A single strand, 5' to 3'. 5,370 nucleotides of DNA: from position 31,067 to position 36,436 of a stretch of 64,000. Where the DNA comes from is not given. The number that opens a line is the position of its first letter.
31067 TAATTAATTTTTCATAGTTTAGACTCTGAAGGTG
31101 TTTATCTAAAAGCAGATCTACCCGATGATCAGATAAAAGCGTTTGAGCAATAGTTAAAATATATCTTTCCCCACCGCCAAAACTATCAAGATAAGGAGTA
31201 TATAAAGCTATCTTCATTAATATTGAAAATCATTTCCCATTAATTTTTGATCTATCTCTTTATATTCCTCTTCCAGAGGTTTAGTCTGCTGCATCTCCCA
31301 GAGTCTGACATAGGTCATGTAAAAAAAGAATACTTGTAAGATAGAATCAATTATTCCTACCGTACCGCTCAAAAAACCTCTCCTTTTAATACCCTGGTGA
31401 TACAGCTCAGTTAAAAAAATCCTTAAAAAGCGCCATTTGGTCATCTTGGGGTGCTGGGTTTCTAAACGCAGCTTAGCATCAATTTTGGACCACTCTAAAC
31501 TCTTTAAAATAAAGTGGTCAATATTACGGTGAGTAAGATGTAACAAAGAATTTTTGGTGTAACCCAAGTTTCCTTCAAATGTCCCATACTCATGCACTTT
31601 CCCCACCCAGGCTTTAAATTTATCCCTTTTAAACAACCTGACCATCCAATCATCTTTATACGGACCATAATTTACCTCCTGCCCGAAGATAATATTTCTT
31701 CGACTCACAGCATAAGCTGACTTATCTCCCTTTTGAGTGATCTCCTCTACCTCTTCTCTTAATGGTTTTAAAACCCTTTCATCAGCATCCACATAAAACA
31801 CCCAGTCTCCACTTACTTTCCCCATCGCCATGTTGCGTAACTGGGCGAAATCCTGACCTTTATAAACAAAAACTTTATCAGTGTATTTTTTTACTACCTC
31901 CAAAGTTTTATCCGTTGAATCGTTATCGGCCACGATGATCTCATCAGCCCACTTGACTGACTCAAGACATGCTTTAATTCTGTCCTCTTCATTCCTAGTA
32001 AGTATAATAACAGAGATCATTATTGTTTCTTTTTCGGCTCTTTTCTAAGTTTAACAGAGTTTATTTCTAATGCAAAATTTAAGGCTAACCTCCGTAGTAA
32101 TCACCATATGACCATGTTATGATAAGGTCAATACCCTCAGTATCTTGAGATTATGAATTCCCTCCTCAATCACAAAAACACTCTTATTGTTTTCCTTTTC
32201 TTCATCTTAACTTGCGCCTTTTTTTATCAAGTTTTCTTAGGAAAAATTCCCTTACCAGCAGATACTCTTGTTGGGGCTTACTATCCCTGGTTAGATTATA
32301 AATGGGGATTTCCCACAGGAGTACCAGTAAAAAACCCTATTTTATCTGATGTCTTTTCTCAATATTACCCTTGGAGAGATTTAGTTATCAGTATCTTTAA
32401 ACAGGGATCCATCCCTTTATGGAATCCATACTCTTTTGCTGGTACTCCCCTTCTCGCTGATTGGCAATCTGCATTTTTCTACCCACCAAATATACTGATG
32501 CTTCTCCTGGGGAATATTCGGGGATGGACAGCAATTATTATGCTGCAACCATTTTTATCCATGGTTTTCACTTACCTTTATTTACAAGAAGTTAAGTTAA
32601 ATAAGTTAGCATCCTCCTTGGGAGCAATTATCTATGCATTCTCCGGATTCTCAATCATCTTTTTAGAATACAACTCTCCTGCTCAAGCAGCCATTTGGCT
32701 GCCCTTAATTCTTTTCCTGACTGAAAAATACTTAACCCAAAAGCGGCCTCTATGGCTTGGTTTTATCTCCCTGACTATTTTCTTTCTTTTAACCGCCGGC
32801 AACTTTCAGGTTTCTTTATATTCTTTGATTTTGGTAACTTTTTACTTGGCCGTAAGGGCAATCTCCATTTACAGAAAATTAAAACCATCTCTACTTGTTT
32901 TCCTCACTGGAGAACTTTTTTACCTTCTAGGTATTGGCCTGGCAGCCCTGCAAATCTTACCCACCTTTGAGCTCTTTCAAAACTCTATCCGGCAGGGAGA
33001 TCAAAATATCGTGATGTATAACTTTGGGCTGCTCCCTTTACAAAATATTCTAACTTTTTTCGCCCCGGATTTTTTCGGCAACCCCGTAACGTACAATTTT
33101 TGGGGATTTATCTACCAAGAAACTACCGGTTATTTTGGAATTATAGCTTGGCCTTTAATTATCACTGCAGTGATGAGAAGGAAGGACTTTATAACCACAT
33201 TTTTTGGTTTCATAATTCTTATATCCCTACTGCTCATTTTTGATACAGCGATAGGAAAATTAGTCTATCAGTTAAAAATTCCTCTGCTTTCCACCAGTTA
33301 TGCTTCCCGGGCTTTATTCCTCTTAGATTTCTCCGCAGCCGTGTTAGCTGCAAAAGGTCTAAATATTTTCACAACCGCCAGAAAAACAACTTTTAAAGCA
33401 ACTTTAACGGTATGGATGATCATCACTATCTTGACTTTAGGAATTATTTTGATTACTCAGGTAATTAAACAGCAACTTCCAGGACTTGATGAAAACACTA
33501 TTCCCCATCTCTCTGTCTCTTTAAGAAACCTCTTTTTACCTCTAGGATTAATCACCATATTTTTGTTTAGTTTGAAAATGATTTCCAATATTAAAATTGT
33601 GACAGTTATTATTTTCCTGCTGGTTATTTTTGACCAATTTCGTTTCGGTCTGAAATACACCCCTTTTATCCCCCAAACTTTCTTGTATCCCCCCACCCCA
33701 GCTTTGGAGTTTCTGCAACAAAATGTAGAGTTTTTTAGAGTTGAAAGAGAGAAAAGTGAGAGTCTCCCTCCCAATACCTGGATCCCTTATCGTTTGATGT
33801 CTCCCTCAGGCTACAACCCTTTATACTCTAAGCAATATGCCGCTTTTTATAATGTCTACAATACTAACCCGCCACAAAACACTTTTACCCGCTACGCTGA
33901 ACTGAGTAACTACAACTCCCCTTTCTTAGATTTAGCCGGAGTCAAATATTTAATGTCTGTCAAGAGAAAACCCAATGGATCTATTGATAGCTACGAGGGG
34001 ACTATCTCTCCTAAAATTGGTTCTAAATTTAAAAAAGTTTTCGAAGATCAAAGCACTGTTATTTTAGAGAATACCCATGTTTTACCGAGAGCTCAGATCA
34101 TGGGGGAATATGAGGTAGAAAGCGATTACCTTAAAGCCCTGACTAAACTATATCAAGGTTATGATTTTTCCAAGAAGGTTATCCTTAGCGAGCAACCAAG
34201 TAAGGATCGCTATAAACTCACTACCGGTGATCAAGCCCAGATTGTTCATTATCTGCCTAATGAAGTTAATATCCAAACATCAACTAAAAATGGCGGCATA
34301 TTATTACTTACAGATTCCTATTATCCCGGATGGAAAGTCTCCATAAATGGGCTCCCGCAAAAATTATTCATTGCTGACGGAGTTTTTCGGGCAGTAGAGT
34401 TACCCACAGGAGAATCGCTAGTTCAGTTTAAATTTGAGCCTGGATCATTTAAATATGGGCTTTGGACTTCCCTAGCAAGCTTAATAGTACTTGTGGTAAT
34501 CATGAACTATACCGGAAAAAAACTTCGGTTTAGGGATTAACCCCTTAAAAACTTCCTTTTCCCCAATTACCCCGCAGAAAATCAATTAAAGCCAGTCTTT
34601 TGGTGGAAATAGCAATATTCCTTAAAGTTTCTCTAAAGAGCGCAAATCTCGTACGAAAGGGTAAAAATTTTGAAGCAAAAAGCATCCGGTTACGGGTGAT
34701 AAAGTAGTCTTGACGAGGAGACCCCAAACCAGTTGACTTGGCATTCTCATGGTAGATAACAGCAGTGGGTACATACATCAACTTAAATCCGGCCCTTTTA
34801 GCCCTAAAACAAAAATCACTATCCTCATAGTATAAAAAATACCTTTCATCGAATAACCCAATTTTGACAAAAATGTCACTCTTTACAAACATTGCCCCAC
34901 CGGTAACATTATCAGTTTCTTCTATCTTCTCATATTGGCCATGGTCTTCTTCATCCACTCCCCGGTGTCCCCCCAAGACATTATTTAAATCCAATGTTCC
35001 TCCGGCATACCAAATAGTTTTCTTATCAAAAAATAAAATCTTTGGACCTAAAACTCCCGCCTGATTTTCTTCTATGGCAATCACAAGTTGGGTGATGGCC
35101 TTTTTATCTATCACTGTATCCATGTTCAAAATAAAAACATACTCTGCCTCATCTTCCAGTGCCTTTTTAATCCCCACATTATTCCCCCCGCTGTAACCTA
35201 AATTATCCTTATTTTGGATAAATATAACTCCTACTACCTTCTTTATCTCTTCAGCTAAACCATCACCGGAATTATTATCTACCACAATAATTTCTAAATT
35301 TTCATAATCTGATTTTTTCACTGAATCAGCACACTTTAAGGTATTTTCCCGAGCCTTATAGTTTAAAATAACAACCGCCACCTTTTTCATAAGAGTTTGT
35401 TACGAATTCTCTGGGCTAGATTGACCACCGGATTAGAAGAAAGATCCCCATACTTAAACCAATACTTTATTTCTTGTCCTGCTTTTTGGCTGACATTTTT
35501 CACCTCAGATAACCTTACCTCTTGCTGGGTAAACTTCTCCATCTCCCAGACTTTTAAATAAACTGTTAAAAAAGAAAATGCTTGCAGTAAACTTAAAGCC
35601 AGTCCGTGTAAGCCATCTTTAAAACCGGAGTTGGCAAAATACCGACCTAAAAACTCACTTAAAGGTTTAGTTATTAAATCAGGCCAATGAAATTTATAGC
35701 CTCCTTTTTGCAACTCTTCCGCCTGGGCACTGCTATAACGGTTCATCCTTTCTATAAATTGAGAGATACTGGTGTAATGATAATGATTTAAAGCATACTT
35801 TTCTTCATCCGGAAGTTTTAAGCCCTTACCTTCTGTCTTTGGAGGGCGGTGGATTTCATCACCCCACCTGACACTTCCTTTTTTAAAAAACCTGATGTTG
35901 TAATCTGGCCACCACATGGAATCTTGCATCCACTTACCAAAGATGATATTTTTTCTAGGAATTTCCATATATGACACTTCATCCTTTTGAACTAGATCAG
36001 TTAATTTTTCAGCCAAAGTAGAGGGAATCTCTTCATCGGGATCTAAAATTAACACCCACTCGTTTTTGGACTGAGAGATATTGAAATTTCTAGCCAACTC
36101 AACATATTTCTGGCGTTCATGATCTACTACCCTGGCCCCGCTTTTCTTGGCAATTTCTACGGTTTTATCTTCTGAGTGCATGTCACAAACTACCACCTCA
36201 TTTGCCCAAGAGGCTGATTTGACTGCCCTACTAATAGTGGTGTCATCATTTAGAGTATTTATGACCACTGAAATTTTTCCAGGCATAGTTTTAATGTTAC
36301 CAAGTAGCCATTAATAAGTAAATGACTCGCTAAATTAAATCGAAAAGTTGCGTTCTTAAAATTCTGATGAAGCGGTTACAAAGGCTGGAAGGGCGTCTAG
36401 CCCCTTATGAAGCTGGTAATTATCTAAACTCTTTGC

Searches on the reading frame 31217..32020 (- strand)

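Call 19: search_protein_families(library=pfam, proteins=[window:31217-32020:-], max_evalue=0.001)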
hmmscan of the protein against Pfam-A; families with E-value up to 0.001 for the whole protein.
window:31217-32020:- (267 aa): 2 families
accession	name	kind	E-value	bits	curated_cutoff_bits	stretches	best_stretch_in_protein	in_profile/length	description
PF00535.33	Glycos_transf_2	-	1.5e-19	71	23.3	1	3-138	1-146/168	Glycosyl transferase family 2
PF13704.12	Glyco_tranf_2_4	-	1.6e-09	38.6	27.5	1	9-87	1-88/98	Glycosyl transferase family 2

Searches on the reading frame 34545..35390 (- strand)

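Call 19: search_protein_families(library=pfam, proteins=[window:34545-35390:-], max_evalue=0.001)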
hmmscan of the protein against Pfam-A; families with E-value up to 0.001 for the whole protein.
window:34545-35390:- (281 aa): 5 families
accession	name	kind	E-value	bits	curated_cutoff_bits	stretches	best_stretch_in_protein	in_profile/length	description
PF00535.33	Glycos_transf_2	-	3.1e-21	76.5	23.3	1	6-167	2-158/168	Glycosyl transferase family 2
PF13641.12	Glyco_tranf_2_3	-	1.7e-12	48.3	27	1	4-219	3-216/230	Glycosyltransferase like family 2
PF13632.12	Glyco_trans_2_3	-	3.6e-08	33.9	27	1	84-220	1-128/198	Glycosyl transferase family group 2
PF10111.15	Glyco_tranf_2_2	-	3e-06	27.4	27.3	0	14-97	9-97/276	Glycosyltransferase like family 2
PF13712.12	Glyco_tranf_2_5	-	0.00054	20.2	27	1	69-209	44-184/210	Glycosyltransferase like family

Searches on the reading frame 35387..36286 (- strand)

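Call 19: search_protein_families(library=pfam, proteins=[window:35387-36286:-], max_evalue=0.001)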
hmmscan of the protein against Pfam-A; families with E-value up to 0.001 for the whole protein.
window:35387-36286:- (299 aa): 1 family
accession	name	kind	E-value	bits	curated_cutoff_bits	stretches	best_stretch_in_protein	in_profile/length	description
PF00535.33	Glycos_transf_2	-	1.4e-14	54.8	23.3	1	6-138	1-142/168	Glycosyl transferase family 2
